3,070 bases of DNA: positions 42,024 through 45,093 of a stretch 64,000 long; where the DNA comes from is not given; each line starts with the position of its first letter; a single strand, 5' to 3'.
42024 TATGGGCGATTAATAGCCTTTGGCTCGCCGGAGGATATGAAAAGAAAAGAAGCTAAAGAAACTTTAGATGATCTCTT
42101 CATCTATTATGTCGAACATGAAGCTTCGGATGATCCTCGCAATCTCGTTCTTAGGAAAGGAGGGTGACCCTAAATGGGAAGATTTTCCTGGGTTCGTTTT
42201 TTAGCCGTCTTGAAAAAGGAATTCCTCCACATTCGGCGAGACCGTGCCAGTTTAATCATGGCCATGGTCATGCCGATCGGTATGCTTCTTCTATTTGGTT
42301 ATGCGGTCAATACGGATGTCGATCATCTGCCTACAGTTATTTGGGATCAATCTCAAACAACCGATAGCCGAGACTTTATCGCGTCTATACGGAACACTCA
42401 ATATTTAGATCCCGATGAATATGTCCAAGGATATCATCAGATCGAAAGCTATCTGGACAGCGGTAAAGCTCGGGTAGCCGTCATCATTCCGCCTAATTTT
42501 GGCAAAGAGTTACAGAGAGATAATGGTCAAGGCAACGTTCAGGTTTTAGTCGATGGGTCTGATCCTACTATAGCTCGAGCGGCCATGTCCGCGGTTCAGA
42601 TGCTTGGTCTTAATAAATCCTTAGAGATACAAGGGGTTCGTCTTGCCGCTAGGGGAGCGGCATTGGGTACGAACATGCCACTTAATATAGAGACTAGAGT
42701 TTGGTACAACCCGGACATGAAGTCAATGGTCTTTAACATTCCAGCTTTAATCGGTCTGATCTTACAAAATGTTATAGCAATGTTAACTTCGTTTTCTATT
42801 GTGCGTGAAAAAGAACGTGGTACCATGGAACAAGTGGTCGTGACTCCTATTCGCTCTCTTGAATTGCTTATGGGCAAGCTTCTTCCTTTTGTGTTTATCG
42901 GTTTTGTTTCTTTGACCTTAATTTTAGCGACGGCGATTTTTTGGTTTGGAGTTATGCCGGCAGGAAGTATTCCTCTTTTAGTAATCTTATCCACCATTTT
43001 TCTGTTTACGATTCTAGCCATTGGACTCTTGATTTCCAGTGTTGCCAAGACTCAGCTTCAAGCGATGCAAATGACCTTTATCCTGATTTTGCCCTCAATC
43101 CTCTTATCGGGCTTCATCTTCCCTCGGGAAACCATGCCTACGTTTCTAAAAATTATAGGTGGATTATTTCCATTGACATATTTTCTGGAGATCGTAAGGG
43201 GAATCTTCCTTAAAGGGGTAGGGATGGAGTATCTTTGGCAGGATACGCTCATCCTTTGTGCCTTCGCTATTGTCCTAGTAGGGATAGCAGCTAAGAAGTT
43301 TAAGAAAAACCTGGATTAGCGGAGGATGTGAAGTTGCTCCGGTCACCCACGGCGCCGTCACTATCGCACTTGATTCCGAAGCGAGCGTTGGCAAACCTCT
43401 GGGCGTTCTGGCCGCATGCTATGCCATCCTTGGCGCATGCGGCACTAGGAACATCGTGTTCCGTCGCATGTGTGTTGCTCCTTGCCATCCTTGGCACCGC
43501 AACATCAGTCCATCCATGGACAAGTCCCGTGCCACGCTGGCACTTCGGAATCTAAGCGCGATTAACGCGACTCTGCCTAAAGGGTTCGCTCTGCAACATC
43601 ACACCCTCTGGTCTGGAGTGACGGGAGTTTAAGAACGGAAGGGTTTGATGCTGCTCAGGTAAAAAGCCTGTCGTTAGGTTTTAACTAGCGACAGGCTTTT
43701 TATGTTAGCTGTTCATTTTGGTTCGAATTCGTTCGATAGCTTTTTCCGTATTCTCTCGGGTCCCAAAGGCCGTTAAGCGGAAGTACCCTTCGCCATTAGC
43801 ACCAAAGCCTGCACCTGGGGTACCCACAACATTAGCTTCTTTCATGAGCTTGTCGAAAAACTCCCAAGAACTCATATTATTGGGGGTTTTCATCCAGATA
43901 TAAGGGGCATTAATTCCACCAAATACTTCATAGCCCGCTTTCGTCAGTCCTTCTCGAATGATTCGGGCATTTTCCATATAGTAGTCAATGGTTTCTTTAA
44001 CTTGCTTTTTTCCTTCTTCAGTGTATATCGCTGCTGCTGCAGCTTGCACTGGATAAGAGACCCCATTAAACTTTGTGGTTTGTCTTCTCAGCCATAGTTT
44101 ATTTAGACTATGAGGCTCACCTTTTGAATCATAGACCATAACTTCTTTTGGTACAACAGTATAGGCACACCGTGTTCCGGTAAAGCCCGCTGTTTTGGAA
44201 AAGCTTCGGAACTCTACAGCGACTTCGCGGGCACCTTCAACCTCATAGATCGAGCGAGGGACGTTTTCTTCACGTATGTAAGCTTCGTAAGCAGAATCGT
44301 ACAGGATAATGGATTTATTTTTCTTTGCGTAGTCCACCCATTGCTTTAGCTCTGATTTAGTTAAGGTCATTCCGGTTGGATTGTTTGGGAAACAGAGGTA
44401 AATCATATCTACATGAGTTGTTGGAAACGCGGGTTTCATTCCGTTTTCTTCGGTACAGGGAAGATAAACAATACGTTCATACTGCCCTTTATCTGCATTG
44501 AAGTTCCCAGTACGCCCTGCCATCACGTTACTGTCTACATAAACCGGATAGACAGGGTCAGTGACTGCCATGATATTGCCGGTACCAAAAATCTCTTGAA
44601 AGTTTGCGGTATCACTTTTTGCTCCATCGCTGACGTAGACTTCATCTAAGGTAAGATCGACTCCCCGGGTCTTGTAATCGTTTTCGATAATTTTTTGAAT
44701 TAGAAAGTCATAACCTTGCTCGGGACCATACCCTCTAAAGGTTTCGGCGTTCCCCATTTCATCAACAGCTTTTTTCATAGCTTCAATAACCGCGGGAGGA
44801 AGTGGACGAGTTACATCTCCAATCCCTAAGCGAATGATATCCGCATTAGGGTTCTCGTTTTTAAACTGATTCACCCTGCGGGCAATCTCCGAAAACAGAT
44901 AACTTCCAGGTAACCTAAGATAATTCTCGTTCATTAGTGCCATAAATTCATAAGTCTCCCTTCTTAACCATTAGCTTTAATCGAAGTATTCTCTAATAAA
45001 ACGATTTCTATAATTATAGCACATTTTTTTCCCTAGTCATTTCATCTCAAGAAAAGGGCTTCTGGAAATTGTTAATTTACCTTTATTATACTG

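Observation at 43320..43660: GC-rich multi-hairpin intergenic element with repeated CCA-TCCT-TGG stem-loops: candidate novel structured RNA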

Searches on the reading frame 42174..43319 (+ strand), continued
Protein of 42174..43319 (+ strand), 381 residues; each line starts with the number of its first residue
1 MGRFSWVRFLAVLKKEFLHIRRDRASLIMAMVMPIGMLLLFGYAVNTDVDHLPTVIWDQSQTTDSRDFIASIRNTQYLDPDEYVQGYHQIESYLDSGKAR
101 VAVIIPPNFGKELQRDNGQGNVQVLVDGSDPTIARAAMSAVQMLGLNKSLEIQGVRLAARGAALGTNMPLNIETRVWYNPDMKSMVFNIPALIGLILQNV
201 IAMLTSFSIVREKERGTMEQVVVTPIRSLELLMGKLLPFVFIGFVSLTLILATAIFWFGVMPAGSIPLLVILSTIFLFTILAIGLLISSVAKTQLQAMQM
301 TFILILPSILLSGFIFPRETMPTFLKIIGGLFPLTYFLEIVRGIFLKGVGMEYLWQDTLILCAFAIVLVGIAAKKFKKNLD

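Call 17: find_encoding_contigs(protein=P0012, flank=2500, max_places=2)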
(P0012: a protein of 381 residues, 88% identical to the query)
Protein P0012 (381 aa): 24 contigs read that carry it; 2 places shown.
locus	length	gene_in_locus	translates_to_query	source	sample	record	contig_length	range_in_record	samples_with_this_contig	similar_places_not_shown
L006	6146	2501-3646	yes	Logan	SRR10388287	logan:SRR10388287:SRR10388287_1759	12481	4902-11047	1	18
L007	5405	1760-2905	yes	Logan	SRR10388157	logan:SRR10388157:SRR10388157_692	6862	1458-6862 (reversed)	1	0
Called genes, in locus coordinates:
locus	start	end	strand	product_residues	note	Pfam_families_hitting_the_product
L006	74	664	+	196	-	PF00440:TetR_N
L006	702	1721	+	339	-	PF25919:BSH_CusB (faint), PF25917:BSH_RND, PF25973:BSH_CzcB, PF25984:BSH_YknX (weak), PF25881:HH_YBHG, PF25876:HH_MFP_RND (weak), PF25954:Beta-barrel_RND_2, PF25990:Beta-barrel_YknX, +1 more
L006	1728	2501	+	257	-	PF00005:ABC_tran, PF13304:AAA_21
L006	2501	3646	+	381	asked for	PF12679:ABC2_membrane_2, PF12730:ABC2_membrane_4 (faint), PF12698:ABC2_membrane_3, PF01061:ABC2_membrane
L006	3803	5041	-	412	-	PF00155:Aminotran_1_2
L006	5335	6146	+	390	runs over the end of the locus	PF00155:Aminotran_1_2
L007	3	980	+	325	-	?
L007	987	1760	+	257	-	PF00005:ABC_tran, PF13304:AAA_21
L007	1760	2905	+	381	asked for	PF12679:ABC2_membrane_2, PF12730:ABC2_membrane_4 (faint), PF12698:ABC2_membrane_3, PF01061:ABC2_membrane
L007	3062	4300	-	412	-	PF00155:Aminotran_1_2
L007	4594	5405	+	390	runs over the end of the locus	PF00155:Aminotran_1_2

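Call 18: find_encoding_contigs(protein=P0007, flank=2500, max_places=2)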
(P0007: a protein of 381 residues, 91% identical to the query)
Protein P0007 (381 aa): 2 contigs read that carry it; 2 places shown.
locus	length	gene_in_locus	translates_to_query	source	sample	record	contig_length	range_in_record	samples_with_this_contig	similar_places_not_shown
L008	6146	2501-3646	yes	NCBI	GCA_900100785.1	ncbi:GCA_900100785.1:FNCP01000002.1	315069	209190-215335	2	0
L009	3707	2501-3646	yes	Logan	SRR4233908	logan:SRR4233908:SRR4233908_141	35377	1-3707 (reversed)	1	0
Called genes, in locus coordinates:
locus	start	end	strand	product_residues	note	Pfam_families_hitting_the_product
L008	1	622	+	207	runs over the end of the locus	PF00440:TetR_N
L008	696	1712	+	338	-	PF25919:BSH_CusB (faint), PF25997:BSH_YhbJ (faint), PF25917:BSH_RND, PF25973:BSH_CzcB, PF25984:BSH_YknX (weak), PF25881:HH_YBHG (weak), PF25954:Beta-barrel_RND_2 (weak), PF25990:Beta-barrel_YknX, +1 more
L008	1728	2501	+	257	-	PF02463:SMC_N (faint), PF00005:ABC_tran, PF13304:AAA_21 (weak)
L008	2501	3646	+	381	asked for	PF12679:ABC2_membrane_2, PF12730:ABC2_membrane_4 (faint), PF12698:ABC2_membrane_3, PF01061:ABC2_membrane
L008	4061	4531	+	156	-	PF03975:CheD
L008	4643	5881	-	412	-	PF00155:Aminotran_1_2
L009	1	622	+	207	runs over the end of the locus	PF00440:TetR_N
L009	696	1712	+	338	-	PF25919:BSH_CusB (faint), PF25997:BSH_YhbJ (faint), PF25917:BSH_RND, PF25973:BSH_CzcB, PF25984:BSH_YknX (weak), PF25881:HH_YBHG (weak), PF25954:Beta-barrel_RND_2 (weak), PF25990:Beta-barrel_YknX, +1 more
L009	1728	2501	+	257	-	PF02463:SMC_N (faint), PF00005:ABC_tran, PF13304:AAA_21 (weak)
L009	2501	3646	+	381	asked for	PF12679:ABC2_membrane_2, PF12730:ABC2_membrane_4 (faint), PF12698:ABC2_membrane_3, PF01061:ABC2_membrane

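Call 38: find_encoding_contigs(protein=P0006, flank=2000, max_places=1)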
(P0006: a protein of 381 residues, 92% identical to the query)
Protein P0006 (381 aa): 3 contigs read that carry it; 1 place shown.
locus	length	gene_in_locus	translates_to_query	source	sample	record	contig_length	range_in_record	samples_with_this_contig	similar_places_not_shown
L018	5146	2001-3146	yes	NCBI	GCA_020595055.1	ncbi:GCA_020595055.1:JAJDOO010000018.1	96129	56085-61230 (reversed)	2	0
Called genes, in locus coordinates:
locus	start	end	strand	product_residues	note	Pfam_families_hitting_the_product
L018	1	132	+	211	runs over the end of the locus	PF00440:TetR_N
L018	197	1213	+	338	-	PF25917:BSH_RND (weak), PF25973:BSH_CzcB (faint), PF25984:BSH_YknX (weak), PF25881:HH_YBHG, PF25954:Beta-barrel_RND_2 (weak), PF25990:Beta-barrel_YknX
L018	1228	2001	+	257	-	PF00005:ABC_tran, PF13304:AAA_21 (weak)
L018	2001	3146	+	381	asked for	PF12679:ABC2_membrane_2, PF12730:ABC2_membrane_4 (faint), PF12698:ABC2_membrane_3, PF01061:ABC2_membrane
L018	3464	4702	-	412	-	PF00155:Aminotran_1_2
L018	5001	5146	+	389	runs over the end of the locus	PF00155:Aminotran_1_2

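Call 39: find_encoding_contigs(protein=P0010, flank=2000, max_places=1)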
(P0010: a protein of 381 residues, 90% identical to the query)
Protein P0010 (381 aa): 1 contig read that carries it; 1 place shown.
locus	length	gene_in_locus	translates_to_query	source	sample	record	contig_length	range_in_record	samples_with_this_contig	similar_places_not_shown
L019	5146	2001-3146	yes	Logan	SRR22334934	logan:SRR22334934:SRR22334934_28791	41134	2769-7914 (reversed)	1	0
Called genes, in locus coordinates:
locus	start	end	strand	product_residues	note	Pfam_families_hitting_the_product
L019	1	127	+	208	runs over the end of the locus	PF00440:TetR_N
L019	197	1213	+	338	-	PF25919:BSH_CusB (faint), PF00364:Biotin_lipoyl (faint), PF25917:BSH_RND (faint), PF25973:BSH_CzcB (weak), PF25997:BSH_YhbJ (faint), PF25881:HH_YBHG (weak), PF25954:Beta-barrel_RND_2, PF25990:Beta-barrel_YknX, +1 more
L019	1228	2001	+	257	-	PF13476:AAA_23 (faint), PF00005:ABC_tran, PF13304:AAA_21 (weak)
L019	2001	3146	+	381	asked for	PF12679:ABC2_membrane_2, PF12730:ABC2_membrane_4 (faint), PF12698:ABC2_membrane_3, PF01061:ABC2_membrane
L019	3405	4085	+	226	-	PF00160:Pro_isomerase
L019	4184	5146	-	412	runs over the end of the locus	PF00155:Aminotran_1_2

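Call 40: find_encoding_contigs(protein=P0013, flank=2000, max_places=1)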
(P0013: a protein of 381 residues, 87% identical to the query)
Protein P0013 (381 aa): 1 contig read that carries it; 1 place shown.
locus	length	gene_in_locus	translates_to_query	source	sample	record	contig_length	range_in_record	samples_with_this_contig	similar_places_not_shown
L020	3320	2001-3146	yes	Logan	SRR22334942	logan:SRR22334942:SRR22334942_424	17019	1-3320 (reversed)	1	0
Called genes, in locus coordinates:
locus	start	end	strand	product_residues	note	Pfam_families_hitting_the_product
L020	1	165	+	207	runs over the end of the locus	PF00440:TetR_N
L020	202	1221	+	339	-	PF25919:BSH_CusB (faint), PF25917:BSH_RND, PF25973:BSH_CzcB (weak), PF25984:BSH_YknX (weak), PF25881:HH_YBHG, PF25876:HH_MFP_RND (weak), PF25954:Beta-barrel_RND_2, PF25990:Beta-barrel_YknX, +1 more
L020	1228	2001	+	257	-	PF00005:ABC_tran, PF13304:AAA_21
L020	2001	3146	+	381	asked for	PF12679:ABC2_membrane_2, PF12730:ABC2_membrane_4 (faint), PF12698:ABC2_membrane_3, PF01061:ABC2_membrane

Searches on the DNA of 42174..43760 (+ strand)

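Call 4: search_rna_families(source=window, start=43250, end=43760, threshold=evalue, max_evalue=10, show_alignments=3)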
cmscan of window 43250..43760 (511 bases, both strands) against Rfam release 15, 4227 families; matches with E-value up to 10: 4.
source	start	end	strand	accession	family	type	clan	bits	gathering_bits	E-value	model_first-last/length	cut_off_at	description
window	43663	43732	-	RF02844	RefA9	Gene; antisense;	-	26.1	49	0.076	1-64/64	no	Enterococcus sRNA A9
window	43657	43704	+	RF03948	mir-5045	Gene; miRNA;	-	25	80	0.0079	1-57/57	no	mir-5045 microRNA precursor family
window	43659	43703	+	RF02600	BASRCI27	Gene; sRNA;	-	21.9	59.8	0.014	70-117/167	no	Brucella sRNA CI27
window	43653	43701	+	RF01813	rdlD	Gene; antitoxin;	-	20.8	50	0.095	1-66/66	no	rdlD antitoxin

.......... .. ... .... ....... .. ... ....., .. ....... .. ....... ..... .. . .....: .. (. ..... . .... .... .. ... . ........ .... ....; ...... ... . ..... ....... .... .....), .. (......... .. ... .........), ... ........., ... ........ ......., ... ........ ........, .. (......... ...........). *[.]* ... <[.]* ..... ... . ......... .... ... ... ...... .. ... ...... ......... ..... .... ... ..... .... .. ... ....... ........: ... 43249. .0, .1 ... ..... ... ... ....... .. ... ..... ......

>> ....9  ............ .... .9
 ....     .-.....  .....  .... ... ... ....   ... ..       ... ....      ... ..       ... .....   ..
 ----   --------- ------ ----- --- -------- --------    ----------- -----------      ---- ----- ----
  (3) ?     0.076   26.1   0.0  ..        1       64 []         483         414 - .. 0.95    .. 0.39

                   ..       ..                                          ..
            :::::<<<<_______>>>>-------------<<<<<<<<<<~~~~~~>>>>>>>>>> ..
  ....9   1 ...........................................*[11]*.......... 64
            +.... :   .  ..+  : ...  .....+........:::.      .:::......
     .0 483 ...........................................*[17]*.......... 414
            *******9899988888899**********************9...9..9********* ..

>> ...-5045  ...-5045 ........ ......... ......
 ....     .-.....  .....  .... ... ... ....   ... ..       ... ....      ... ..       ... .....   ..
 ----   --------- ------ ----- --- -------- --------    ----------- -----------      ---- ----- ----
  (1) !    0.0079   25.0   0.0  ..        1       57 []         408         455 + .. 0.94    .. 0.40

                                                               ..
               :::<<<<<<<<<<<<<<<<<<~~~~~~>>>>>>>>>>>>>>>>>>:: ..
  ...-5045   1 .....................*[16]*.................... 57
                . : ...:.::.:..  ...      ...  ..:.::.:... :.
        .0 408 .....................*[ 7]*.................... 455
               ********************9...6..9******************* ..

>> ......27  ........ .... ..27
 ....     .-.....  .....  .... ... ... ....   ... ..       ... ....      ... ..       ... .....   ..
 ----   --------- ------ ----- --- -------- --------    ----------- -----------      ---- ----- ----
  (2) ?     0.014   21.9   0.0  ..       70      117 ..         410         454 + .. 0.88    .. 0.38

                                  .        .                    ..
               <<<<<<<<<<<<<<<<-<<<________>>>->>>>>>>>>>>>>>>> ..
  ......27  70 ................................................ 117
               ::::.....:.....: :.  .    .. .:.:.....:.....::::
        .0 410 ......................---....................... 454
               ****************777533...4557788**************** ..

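Call 10: search_dna_similar(query=window:43300-43720:+, collection=plasmids, mode=distant)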
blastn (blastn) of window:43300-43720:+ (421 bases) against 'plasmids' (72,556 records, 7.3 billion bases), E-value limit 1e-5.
No match.

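Call 20: search_rna_families(source=L008, start=3600, end=4120, threshold=evalue, max_evalue=10, show_alignments=2)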
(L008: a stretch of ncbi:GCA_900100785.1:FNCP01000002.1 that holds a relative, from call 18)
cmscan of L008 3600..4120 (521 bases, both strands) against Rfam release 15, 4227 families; matches with E-value up to 10: 0.
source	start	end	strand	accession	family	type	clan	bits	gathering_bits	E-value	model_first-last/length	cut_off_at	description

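Call 71: build_rna_model(alignment_id=A4)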
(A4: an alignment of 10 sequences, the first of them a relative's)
Model R1 built from alignment A4 (10 sequences, 296 columns); structure: RNAalifold consensus.
model positions 185; base pairs 60; branch points 0; effective number of sequences 0.95; information 0.589 bits per position. Calibrated on 0.2 Mb of random sequence (short: E-values are rough).
structure used (alignment columns):
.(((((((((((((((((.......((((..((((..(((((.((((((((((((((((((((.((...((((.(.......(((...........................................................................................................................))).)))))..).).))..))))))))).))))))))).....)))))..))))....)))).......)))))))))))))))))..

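Call 72: search_with_rna_model(model_id=R1, sources=[window, L003, L006, L010, L018, L019, L020, L021, L023, L024, L025, L012, L015], max_evalue=1)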
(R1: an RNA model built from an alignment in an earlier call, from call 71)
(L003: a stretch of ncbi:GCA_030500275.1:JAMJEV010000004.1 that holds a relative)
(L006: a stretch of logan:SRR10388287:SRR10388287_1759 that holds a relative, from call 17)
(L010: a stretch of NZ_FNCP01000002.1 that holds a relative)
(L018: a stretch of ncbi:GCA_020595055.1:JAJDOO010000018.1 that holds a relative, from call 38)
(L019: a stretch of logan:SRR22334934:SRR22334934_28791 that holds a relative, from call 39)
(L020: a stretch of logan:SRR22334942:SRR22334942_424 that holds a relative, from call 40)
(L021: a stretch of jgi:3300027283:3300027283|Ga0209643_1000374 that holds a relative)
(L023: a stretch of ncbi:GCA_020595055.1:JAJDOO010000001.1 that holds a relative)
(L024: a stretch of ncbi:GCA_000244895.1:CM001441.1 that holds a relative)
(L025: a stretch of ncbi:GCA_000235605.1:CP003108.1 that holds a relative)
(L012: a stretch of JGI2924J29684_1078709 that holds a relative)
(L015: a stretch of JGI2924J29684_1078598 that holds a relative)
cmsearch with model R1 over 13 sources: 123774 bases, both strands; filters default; matches with E-value up to 1: 21.
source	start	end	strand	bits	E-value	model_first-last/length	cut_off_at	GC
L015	195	378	+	212.1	6.1e-38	1-185/185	no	0.6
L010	4836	5019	+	209.8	1.7e-37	1-185/185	no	0.6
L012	842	1026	-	208.5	2.9e-37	1-185/185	no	0.57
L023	1425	1608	+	205.4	1.1e-36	1-185/185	no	0.58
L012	1065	1248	-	204.1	2e-36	1-185/185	no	0.6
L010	5041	5224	+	201.5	6.1e-36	1-185/185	no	0.59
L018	3150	3339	+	175.9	3.7e-31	1-185/185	no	0.58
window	43321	43611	+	175.5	4.5e-31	1-185/185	no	0.58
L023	2889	3072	+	174.9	5.8e-31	1-185/185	no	0.55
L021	2903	3137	+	174.5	6.8e-31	1-185/185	no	0.55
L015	193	376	-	67.8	6.5e-11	1-185/185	no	0.59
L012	1067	1250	+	61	1.2e-09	1-185/185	no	0.6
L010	4834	5017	-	57.8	4.7e-09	1-185/185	no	0.6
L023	1423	1606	-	56.6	8.1e-09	1-185/185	no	0.58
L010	5039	5222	-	51.4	7.6e-08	1-185/185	no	0.59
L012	844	1028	+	51.2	8.4e-08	1-185/185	no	0.57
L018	3148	3337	-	47.9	3.3e-07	1-185/185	no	0.58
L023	1636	1787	+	39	1.6e-05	1-185/185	no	0.55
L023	2887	3070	-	24.1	0.0097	1-185/185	no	0.55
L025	1630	1667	-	21.5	0.03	70-107/185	no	0.55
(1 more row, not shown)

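Call 75: search_dna_similar(query=window:43300-43720:+, collection=phages, mode=distant)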
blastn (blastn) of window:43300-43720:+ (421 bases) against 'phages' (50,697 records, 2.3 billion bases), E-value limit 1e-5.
No match.

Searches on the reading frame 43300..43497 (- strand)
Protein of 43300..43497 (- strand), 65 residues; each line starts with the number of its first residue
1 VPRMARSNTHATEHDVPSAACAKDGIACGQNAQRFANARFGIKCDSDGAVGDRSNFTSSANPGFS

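Call 11: search_protein_families(library=pfam, proteins=[window:43300-43497:-], max_evalue=0.01)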
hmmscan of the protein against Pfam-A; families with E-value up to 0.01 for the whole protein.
window:43300-43497:- (65 aa): 0 families

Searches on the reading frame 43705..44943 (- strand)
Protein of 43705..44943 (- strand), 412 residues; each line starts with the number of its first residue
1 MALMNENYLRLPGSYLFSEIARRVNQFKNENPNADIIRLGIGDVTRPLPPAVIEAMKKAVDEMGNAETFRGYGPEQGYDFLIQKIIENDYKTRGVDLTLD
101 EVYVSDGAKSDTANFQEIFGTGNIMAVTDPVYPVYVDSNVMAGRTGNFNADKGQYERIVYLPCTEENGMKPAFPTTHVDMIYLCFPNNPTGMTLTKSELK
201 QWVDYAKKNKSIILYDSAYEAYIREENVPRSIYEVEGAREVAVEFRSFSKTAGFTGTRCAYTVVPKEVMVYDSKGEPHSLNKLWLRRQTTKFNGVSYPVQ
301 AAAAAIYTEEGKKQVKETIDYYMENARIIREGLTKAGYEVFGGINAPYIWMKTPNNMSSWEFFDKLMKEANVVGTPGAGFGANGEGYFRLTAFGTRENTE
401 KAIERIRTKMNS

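Call 11: search_protein_families(library=pfam, proteins=[window:43705-44943:-], max_evalue=0.01)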
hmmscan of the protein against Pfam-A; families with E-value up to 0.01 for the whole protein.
window:43705-44943:- (412 aa): 1 family
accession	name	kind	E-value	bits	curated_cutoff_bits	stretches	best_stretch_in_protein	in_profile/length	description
PF00155.27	Aminotran_1_2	-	3.1e-39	135.6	19.7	1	35-406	2-361/361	Aminotransferase class I and II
